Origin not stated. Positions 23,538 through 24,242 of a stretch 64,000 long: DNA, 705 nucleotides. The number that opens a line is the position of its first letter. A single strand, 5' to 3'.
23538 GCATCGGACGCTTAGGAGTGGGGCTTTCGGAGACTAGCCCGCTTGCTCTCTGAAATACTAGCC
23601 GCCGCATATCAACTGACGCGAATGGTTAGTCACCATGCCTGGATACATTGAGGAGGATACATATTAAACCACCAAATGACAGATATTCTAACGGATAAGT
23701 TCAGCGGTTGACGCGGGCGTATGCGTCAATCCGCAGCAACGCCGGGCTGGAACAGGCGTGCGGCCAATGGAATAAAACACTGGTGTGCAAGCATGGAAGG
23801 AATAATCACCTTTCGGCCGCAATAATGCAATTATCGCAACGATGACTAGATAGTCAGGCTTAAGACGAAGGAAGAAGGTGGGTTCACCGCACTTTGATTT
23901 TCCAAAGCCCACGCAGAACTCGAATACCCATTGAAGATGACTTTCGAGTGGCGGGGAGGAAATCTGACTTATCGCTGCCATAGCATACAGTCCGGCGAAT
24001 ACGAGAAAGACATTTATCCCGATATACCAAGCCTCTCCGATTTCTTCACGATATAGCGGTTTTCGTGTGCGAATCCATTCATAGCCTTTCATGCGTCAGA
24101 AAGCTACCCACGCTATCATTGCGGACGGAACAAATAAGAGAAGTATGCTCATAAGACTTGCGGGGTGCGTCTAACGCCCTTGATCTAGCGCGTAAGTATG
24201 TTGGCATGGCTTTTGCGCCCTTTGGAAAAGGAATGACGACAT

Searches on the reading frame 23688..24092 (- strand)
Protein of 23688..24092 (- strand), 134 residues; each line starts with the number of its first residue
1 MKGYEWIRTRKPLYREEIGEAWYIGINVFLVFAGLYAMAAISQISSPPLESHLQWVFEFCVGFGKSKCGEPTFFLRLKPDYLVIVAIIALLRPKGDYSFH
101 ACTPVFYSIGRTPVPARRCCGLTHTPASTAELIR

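Call 3: search_protein_families(library=pfam, proteins=[window:23688-24092:-], max_evalue=1)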
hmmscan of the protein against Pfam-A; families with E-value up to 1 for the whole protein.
window:23688-24092:- (134 aa): 0 families

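Call 4: search_protein_families(library=padloc, proteins=[window:23688-24092:-], max_evalue=1)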
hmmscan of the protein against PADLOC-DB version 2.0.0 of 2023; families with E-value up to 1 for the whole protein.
window:23688-24092:- (134 aa): 0 families

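Call 5: search_protein_families(library=ncbifam, proteins=[window:23688-24092:-], max_evalue=1)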
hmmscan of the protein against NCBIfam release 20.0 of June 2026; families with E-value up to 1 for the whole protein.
window:23688-24092:- (134 aa): 0 families

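Call 58: search_protein_families(library=phrogs, proteins=[window:23688-24092:-], max_evalue=0.1)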
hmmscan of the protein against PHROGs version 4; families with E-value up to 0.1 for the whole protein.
window:23688-24092:- (134 aa): 0 families
